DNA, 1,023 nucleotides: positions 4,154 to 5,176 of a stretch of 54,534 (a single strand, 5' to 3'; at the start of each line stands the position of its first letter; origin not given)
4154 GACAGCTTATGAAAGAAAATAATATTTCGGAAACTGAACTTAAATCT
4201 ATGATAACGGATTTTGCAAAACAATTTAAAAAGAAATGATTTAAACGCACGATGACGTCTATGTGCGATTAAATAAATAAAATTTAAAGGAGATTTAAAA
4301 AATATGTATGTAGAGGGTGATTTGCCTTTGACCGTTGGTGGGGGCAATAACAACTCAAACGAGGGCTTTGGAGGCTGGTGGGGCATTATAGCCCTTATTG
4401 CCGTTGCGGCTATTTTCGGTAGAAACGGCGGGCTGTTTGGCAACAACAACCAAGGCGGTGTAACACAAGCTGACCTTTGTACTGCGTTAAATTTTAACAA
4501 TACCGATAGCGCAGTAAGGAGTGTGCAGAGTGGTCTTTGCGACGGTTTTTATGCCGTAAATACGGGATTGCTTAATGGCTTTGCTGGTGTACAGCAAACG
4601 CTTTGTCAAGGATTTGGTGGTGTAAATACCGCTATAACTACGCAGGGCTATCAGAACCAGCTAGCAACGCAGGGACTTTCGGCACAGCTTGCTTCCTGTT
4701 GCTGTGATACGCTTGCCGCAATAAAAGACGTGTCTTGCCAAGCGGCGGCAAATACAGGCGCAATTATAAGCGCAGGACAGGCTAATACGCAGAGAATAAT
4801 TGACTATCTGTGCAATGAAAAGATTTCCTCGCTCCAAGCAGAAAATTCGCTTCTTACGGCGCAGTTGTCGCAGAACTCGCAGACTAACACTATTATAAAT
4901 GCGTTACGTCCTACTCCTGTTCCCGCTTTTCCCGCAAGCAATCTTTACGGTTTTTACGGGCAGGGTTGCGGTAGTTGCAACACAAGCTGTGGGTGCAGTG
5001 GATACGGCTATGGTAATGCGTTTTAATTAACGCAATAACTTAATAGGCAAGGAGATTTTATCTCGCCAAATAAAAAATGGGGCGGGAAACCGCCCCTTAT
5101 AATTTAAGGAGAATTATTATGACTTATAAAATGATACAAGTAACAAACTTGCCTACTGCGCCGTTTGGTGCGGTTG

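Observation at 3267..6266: Five-gene cassette of low-complexity and surface-type proteins, including a BclA-CTD-like jelly-roll and a Cys-rich protein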

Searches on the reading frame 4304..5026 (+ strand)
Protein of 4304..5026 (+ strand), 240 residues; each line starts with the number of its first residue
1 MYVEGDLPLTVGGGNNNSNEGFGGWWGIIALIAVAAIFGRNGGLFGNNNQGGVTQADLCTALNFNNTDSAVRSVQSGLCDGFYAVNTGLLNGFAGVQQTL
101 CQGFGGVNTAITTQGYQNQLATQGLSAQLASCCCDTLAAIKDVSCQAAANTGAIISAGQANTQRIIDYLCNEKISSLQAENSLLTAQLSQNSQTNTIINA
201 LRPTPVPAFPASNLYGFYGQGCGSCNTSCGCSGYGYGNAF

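Call 3: search_protein_families(library=phrogs, proteins=[window:4304-5026:+], max_evalue=0.1)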
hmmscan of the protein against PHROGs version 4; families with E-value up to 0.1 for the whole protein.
window:4304-5026:+ (240 aa): 2 families
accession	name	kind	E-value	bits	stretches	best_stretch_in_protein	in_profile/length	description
phrog_16490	-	unknown function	8.7e-20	72.5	1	7-235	12-285/286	-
phrog_9288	-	unknown function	3.4e-08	34.5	1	17-205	39-225/234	-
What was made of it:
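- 4304..5026 (+): g3, 240 aa, the core of the cassette. Acidic N-terminus, then a Gly-rich hydrophobic segment, then a long helical stalk bearing conserved Cys residues, then a Pro-rich linker and a Cys/Gly tail. phrog_16490 at 8.7e-20 and phrog_9288 at 3.4e-8 (call 3).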

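Call 4: search_protein_families(library=pfam, proteins=[window:4304-5026:+], max_evalue=0.1)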
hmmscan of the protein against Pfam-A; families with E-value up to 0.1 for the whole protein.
window:4304-5026:+ (240 aa): 0 families

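Call 7: search_protein_families(library=ncbifam, proteins=[window:4304-5026:+], max_evalue=0.1)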
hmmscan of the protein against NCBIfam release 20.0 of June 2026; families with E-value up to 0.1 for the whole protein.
window:4304-5026:+ (240 aa): 2 families
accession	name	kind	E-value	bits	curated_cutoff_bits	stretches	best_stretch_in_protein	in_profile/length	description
NF007410.2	PRK09946.1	equivalog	0.05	13.2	300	1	96-179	90-173/269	protein YdhT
NF008509.0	PRK11426.1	equivalog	0.084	12.9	243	0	92-188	28-123/132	hypothetical protein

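Call 22: find_homologous_proteins(query=window:4304-5026:+, max_evalue=0.001)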
Query window:4304-5026:+ (240 aa): 1862 proteins with E <= 0.001 among 2592 candidates; the best 120 are listed.
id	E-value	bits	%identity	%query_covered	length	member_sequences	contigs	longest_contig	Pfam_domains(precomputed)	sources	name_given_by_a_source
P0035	8.8e-153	525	100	100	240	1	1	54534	-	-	-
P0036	4.5e-122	424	91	85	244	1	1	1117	-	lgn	-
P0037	1.8e-117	409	80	100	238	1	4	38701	-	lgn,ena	-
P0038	2.0e-101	357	72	97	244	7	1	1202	-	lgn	-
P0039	8.7e-100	351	70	98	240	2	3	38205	-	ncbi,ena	-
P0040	8.2e-97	342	71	95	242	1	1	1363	-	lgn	-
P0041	1.4e-80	289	60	100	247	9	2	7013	-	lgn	-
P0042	4.3e-80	287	58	90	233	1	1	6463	-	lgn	-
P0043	1.0e-73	266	70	70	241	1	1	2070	-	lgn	-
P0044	4.0e-73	264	62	68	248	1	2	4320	-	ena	-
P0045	7.9e-73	263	54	100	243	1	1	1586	-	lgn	-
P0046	1.6e-71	259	57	94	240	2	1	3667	-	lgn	-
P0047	9.3e-71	256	61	68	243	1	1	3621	-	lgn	-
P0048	8.3e-68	247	56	91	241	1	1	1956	-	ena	-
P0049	9.0e-68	247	55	90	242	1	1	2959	-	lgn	-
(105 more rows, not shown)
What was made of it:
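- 4304..5026 (+): 1862 homologues (call 22).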

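Call 27: search_dna_similar(query=window:4304-5026:+, collection=phages, mode=protein, max_rows=25, max_evalue=0.001)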
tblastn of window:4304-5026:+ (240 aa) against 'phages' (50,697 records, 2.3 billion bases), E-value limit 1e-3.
Records with a match: 43; places in all: 43; records where one place covers at least 80% of the query: 0.
Best place of each record, by identity: <60% 43.
By first word of the organism name: Bacteriophage 19; Dulem 5; Clostridium 5; uncultured 4; Edwardsiella 4; bajarodcaudo 2; Vibrio 2; Butyrivibrio 1; Bacteroides 1.
By host as written in the record: - 24; Edwardsiella ictaluri 4; Varecia variegata 2; Propithecus coquereli 2; Clostridium perfringens 2; Peromyscus fraterculus 1; Butyrivibrio fibrisolvens DSM 3071 1; Eulemur fulvus collaris 1; and 6 more.
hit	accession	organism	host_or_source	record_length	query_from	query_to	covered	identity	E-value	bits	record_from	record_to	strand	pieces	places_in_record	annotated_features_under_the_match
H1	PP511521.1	Dulem virus 36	Varecia variegata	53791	53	218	69%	42.8%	9e-29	119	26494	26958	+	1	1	hypothetical protein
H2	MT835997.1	Bacteriophage sp.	human fecal samples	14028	54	218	69%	40.6%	3e-30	123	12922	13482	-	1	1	record has no annotation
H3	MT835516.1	Bacteriophage sp.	human fecal samples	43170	54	218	69%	40.2%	9e-26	110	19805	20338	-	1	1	record has no annotation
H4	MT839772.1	Bacteriophage sp.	human fecal samples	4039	54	218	69%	40.1%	5e-30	122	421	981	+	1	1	record has no annotation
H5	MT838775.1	Bacteriophage sp.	human fecal samples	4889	54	218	69%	39.6%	6e-29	119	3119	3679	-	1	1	record has no annotation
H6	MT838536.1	Bacteriophage sp.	human fecal samples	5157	53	209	65%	41.5%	7e-27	114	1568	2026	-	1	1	record has no annotation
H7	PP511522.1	Dulem virus 35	Varecia variegata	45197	53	218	69%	39.2%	2e-28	118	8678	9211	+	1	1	hypothetical protein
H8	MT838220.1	Bacteriophage sp.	human fecal samples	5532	53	215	68%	39.0%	3e-34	135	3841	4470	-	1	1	record has no annotation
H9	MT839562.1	Bacteriophage sp.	human fecal samples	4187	54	215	68%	37.5%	2e-24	107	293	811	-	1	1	record has no annotation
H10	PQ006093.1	bajarodcaudo virus 2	Neotoma bryanti feces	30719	54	218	69%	36.6%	2e-27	115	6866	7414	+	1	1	hypothetical protein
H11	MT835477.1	Bacteriophage sp.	human fecal samples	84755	54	218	69%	36.1%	4e-23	103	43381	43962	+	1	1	record has no annotation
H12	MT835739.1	Bacteriophage sp.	human fecal samples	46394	54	215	68%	35.1%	2e-20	95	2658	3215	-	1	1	record has no annotation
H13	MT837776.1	Bacteriophage sp.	human fecal samples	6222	54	218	69%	33.7%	1e-24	107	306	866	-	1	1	record has no annotation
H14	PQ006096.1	bajarodcaudo virus 5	Peromyscus fraterculus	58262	53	213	67%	34.4%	1e-16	84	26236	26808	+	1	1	hypothetical protein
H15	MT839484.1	Bacteriophage sp.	human fecal samples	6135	88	215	53%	41.7%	2e-20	95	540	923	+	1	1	record has no annotation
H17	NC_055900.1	uncultured phage cr125_1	human feces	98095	60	216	65%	31.4%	6e-5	50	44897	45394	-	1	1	spike protein/glycoprotein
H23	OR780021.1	Clostridium phage XP41-N3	Clostridium perfringens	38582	115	215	42%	42.6%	1e-15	81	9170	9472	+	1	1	hypothetical protein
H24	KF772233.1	Edwardsiella phage eiAU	Edwardsiella ictaluri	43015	78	201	52%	34.1%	8e-6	52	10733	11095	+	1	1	hypothetical protein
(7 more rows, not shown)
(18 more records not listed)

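Call 30: get_annotated_region(hit=H17, flank=5000)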
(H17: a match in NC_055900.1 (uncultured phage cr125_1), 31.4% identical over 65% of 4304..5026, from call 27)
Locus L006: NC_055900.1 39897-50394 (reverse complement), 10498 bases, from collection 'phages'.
description: CrAssphage cr125_1, complete genome.
organism: uncultured phage cr125_1 (NCBI taxid 2772091)
taxonomy: Viruses; Duplodnaviria; Heunggongvirae; Uroviricota; Caudoviricetes; Crassvirales; Suoliviridae; Uncouvirinae; Aurodevirus; Aurodevirus hominis
host: -; source: human feces; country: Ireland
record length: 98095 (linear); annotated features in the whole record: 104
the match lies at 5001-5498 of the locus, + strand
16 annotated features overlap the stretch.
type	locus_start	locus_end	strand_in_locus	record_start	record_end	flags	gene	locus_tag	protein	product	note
CDS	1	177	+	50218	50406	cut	-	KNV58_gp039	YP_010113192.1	hypothetical protein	gp_77314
CDS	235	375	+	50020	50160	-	-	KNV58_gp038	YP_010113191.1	hypothetical protein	gp_77313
CDS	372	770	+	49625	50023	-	-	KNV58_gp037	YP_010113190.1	endolysin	gp_77312; putative peptidase [Bacteroides phage B124-14]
CDS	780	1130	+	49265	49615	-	-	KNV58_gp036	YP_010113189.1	hypothetical protein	gp_77311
CDS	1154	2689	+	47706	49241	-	-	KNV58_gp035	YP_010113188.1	hypothetical protein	gp_77310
CDS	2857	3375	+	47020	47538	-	-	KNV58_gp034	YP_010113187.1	holin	gp_77309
CDS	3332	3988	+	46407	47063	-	-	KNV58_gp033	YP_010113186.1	lysis regulatory protein-like protein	gp_77308; Similar to phage lysis regulatory protein LysB, cell division protein FtsL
CDS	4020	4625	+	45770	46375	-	-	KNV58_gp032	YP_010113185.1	RNA polymerase sigma factor/ubiquitin-like protein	gp_77307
CDS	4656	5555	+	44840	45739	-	-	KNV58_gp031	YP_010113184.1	spike protein/glycoprotein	gp_77306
CDS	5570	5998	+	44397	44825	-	-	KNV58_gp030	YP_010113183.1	hypothetical protein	gp_77305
CDS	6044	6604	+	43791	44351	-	-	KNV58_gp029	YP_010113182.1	hypothetical protein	gp_77304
CDS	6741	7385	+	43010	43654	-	-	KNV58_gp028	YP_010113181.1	virion structural protein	gp_77303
CDS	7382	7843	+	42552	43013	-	-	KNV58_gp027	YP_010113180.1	peptidoglycan-associated protein-like protein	gp_77302; Similar to peptidoglycan-associated proteinhistidine kinase response regulator, glycine zipper domain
CDS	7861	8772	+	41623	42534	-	-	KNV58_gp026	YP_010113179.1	tail tubular protein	gp_77301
CDS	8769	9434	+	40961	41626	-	-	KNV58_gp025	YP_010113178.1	homing endonuclease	gp_77300; Intron endonuclease, GIY-YIG intron endonuclease domain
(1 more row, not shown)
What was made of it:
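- Closest known: i-spanins. Same: GenBank annotation of the crAss-like homologues as 'spike protein/glycoprotein' reflects the same resemblance (call 30).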

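Call 31: get_annotated_region(hit=H24, flank=5000)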
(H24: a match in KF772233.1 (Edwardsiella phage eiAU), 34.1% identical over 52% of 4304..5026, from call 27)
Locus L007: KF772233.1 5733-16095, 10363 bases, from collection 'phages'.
description: Edwardsiella phage eiAU, complete genome.
organism: Edwardsiella phage eiAU (NCBI taxid 945083)
taxonomy: Viruses; Duplodnaviria; Heunggongvirae; Uroviricota; Caudoviricetes; Eiauvirus; Eiauvirus eiAU
host: Edwardsiella ictaluri; source: -; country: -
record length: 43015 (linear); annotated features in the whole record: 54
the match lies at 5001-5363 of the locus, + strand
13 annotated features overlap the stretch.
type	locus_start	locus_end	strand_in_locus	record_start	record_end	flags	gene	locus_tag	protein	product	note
CDS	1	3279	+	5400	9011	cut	-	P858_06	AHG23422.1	host specificity protein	-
CDS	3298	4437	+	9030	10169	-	-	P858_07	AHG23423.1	putative tail protein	-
CDS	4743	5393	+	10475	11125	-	-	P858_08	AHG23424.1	hypothetical protein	-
CDS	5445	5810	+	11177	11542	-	-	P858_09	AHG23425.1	hypothetical protein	-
CDS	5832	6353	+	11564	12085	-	-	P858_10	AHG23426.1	hypothetical protein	-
CDS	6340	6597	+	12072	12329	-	-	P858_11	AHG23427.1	hypothetical protein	-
CDS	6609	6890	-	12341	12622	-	-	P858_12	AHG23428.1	hypothetical protein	-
CDS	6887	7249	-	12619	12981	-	-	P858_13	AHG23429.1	hypothetical protein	-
CDS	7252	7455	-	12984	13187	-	-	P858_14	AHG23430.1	hypothetical protein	-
CDS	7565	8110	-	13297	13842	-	-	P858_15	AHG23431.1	N-6-adenine-methyltransferase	-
CDS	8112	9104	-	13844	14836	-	-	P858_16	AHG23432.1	methyltransferase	-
CDS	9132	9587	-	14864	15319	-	-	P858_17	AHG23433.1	hypothetical protein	gp31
CDS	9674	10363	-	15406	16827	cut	-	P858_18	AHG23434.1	helicase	-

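Call 32: get_annotated_region(hit=H23, flank=5000)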
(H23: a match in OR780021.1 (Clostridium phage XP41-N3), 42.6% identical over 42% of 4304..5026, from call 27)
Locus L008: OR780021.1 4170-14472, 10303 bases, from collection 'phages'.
description: Clostridium phage XP41-N3, complete genome.
organism: Clostridium phage XP41-N3 (NCBI taxid 3093939)
taxonomy: Viruses; Duplodnaviria; Heunggongvirae; Uroviricota; Caudoviricetes
host: Clostridium perfringens; source: sewage; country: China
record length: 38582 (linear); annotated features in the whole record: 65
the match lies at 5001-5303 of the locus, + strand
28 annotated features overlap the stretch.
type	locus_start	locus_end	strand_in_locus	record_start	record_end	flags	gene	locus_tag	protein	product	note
CDS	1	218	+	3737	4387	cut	-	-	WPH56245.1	N-acetylmuramoyl-L-alanine amidase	-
CDS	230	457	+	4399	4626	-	-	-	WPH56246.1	holin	-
CDS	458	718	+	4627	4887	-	-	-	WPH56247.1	hypothetical protein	-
CDS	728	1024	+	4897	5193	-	-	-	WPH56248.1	hypothetical protein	-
CDS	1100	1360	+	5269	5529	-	-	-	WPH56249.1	hypothetical protein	-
CDS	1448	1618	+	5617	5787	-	-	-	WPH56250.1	hypothetical protein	-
CDS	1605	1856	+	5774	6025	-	-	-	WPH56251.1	hypothetical protein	-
CDS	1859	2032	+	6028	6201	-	-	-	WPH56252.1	hypothetical protein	-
CDS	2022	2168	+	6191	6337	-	-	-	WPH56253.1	hypothetical protein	-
CDS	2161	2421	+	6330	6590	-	-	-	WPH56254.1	hypothetical protein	-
CDS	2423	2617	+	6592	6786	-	-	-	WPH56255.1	hypothetical protein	-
CDS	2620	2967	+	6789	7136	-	-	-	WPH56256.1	hypothetical protein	-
CDS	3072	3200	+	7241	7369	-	-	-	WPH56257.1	hypothetical protein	-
CDS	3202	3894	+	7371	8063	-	-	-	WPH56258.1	antirepressor protein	-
CDS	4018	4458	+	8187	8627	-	-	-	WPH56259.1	hypothetical protein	-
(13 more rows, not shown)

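Call 38: search_solved_structures(query=A2, max_evalue=5)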
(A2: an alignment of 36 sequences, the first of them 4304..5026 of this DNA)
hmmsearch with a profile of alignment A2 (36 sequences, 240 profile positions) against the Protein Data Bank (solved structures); distinct sequences matched with E-value up to 5: 0.

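Call 39: find_related_loci(query=A2, collection=viral_contigs, flank=7000)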
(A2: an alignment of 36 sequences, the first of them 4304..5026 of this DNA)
Query A2 (240 aa) in viral_contigs; peptide patterns used: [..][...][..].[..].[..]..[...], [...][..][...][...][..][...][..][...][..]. (x = any residue, [..] = any of these).
600 stretches matched a pattern (row limit reached: there are more); 572 encode a relative of the query (tblastn E <= 1e-3); the best 80 are kept; 80 distinct loci.
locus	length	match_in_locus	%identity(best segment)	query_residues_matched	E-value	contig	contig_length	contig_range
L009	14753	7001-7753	42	7-231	5e-43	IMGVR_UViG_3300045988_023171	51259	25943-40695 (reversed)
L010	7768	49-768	42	14-231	1e-42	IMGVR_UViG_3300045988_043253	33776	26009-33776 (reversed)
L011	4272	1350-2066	41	7-217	4e-40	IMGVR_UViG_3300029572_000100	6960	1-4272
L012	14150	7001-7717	41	7-217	4e-40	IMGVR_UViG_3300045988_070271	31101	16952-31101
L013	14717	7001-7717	41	7-217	6e-40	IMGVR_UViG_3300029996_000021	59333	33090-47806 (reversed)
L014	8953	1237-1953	41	7-217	4e-40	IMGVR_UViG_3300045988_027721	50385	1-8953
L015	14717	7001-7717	41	7-217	6e-40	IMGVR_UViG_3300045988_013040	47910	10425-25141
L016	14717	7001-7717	40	7-217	2e-39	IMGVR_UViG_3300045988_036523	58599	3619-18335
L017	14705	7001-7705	41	7-217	3e-39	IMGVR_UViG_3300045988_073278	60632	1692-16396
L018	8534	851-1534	40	14-217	2e-38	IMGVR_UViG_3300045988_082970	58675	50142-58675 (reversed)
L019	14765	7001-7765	40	2-231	3e-38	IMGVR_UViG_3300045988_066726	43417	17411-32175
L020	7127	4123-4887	40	2-231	2e-38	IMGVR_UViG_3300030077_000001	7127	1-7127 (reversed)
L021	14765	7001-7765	40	2-231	3e-38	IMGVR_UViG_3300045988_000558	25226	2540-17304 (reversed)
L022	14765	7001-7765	40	2-231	3e-38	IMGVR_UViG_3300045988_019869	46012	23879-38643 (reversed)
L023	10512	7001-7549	44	69-231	2e-38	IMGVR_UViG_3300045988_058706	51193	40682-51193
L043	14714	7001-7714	39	14-230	1e-37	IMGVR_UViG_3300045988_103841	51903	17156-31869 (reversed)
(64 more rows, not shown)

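Call 45: predict_structure(alignment_id=A2)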
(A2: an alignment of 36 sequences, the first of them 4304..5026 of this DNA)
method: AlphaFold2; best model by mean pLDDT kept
length: 240 residues; sequences in the alignment: 36
mean_pLDDT: 43.2   pTM: 0.18
mean pLDDT of the five models: 43.2, 42.7, 40.7, 38.7, 33.9
residues with pLDDT >= 90: 0; 70-90: 0; 50-70: 40; < 50: 200
segments of 3 or more residues with pLDDT < 50: 1-25, 38-110, 114-159, 161-163, 166-169, 171-173, 175-177, 201-205, 207-240
pLDDT, mean of each block of 10 residues (from residue 1): 39 36 49 52 32 36 38 39 40 41 43 47 46 44 45 44 47 50 54 52 47 40 37 39
secondary structure, 60 per line:
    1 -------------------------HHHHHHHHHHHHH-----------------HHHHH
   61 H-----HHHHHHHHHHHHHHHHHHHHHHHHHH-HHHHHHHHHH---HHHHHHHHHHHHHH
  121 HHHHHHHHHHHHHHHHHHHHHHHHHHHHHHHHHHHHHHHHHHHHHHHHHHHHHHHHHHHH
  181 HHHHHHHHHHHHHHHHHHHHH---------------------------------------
elements in order: H26-38 H56-61 H67-92 H94-103 H107-201
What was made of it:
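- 4304..5026 (+): The AlphaFold2 model is all-helical but low-confidence (pLDDT 43, call 45).
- The g3 model is poor (pLDDT 43, call 45).
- Tried and rejected: AlphaFold2 of g3 with 36 sequences failed (pLDDT 43, call 45), so I made no fold search for it.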

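Call 47: search_dna_similar(query=window:4304-5026:+, collection=phages, mode=protein, max_rows=60, max_evalue=0.01, rows=spread)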
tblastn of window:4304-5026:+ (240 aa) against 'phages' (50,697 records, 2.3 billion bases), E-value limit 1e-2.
Records with a match: 148; places in all: 148; records where one place covers at least 80% of the query: 0.
Best place of each record, by identity: <60% 148.
By first word of the organism name: Vibrio 102; Bacteriophage 19; uncultured 7; Dulem 6; Clostridium 5; Edwardsiella 4; bajarodcaudo 2; Butyrivibrio 1; phage 1; Bacteroides 1.
By host as written in the record: - 122; Vibrio breoganii 5; Edwardsiella ictaluri 4; Propithecus coquereli 3; Varecia variegata 2; Clostridium perfringens 2; Peromyscus fraterculus 1; Butyrivibrio fibrisolvens DSM 3071 1; and 8 more.
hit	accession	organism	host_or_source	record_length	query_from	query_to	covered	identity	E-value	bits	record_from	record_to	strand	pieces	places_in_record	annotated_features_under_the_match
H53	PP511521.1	Dulem virus 36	Varecia variegata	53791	53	218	69%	42.8%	9e-29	119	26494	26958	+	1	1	hypothetical protein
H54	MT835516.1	Bacteriophage sp.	human fecal samples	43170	54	218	69%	40.2%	9e-26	110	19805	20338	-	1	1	record has no annotation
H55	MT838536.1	Bacteriophage sp.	human fecal samples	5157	53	209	65%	41.5%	7e-27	114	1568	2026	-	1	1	record has no annotation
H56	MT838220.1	Bacteriophage sp.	human fecal samples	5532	53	215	68%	39.0%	3e-34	135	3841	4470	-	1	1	record has no annotation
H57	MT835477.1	Bacteriophage sp.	human fecal samples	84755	54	218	69%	36.1%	4e-23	103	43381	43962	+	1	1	record has no annotation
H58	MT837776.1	Bacteriophage sp.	human fecal samples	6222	54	218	69%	33.7%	1e-24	107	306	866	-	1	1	record has no annotation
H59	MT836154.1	Bacteriophage sp.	human fecal samples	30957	54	213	67%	31.1%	2e-15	81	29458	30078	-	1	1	record has no annotation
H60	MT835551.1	Bacteriophage sp.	human fecal samples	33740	61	217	65%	30.9%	4e-15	80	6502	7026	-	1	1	record has no annotation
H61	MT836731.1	Bacteriophage sp.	human fecal samples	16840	54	213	67%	29.7%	3e-13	74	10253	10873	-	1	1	record has no annotation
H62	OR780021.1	Clostridium phage XP41-N3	Clostridium perfringens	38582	115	215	42%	42.6%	1e-15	81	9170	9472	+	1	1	hypothetical protein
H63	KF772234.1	Edwardsiella phage eiAU-183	Edwardsiella ictaluri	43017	78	201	52%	34.1%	8e-6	52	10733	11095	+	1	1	hypothetical protein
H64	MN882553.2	Butyrivibrio virus Ceridwen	Butyrivibrio fibrisolvens DSM 3071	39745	68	216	62%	28.0%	6e-4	47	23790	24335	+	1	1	hypothetical protein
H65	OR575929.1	phage csAssE-Sib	human gut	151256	96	218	51%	31.5%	2e-3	45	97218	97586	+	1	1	spike protein/glycoprotein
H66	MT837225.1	Bacteriophage sp.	human fecal samples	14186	73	154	34%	46.3%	1e-10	67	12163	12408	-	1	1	record has no annotation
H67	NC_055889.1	uncultured phage cr53_1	human feces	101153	102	216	48%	32.0%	2e-5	50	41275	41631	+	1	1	spike protein/glycoprotein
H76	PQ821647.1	Clostridium phage HMD-PC1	Clostridium perfringens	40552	115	209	40%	33.7%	5e-5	50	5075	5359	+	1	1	hypothetical protein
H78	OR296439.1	Bacteroides phage C3_41T2LP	Bacteroides uniformis MB20-41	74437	125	217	39%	31.9%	2e-4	48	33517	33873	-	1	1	outer capsid protein/viral fiber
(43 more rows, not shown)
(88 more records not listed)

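Call 49: get_annotated_region(hit=H64, flank=6000)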
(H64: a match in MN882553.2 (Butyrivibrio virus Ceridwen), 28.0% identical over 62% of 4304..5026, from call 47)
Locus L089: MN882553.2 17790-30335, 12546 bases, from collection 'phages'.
description: Butyrivibrio virus Ceridwen, complete genome.
organism: Butyrivibrio virus Ceridwen (NCBI taxid 2696359)
taxonomy: Viruses; Duplodnaviria; Heunggongvirae; Uroviricota; Caudoviricetes
host: Butyrivibrio fibrisolvens DSM 3071; source: -; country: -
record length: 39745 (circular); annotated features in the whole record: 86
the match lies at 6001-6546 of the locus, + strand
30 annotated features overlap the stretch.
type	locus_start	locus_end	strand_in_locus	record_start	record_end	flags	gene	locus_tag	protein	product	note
CDS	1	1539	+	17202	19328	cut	-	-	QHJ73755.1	hypothetical protein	Hypothetical coding region with unknown function. ORF predicted by Phanotate-v1.1.2, Prodigal-v2.6.3.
CDS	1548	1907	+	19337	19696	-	-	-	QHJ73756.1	hypothetical protein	Hypothetical coding region with unknown function. ORF predicted by GeneMarkS-2, Glimmer3, Phanotate-v1.1.2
CDS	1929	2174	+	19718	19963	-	-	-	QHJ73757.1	hypothetical protein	Hypothetical coding region with unknown function. ORF predicted by GeneMarkS-2, Glimmer3, Phanotate-v1.1.2, ...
regulatory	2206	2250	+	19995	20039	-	-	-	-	terminator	Predicted by FindTerm v2.8.1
CDS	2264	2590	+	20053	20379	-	-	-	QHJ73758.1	hypothetical protein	Hypothetical coding region with unknown function. ORF predicted by Phanotate-v1.1.2, Prodigal-v2.6.3. Alternative ORF ...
CDS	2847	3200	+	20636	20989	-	-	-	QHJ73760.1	hypothetical protein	Hypothetical coding region with unknown function. ORF predicted by GeneMarkS-2, Glimmer3, Phanotate-v1.1.2, ...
CDS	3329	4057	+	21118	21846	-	-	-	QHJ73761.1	hypothetical protein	Pfam endo-beta-N-acetylglucosaminidase domain 17-157bp (PF01832.20), putative peptidoglycan binding domain 1 184-239bp ...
regulatory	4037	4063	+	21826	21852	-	-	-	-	promoter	promoter predicted by PhagePromoter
CDS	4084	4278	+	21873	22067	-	-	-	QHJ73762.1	hypothetical protein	Hypothetical coding region with unknown function. ORF predicted by GeneMarkS-2, Glimmer3, Phanotate-v1.1.2, ...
CDS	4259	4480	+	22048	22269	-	-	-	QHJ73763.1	hypothetical protein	Hypothetical coding region with unknown function. ORF predicted by Phanotate-v1.1.2, Prodigal-v2.6.3, starting with ...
regulatory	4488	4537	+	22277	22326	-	-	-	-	terminator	Predicted by FindTerm v2.8.1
CDS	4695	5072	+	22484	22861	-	-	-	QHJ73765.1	hypothetical protein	Similar to unchracterised hypothetical protein in Geobacillus phage GBK2 (VOG5369, YP_009010506.1). ORF predicted by ...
CDS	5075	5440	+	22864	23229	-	-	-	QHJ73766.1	hypothetical protein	Hypothetical coding region with unknown function. ORF predicted by GeneMarkS-2, Glimmer3, Phanotate-v1.1.2, ...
CDS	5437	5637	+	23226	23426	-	-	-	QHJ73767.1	hypothetical protein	Hypothetical coding region with unknown function. ORF predicted by GeneMarkS-2, Phanotate-v1.1.2, Prodigal-v2.6.3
CDS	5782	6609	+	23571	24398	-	-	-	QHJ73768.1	hypothetical protein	Hypothetical coding region with unknown function. ORF predicted by GeneMarkS-2, Phanotate-v1.1.2, Prodigal-v2.6.3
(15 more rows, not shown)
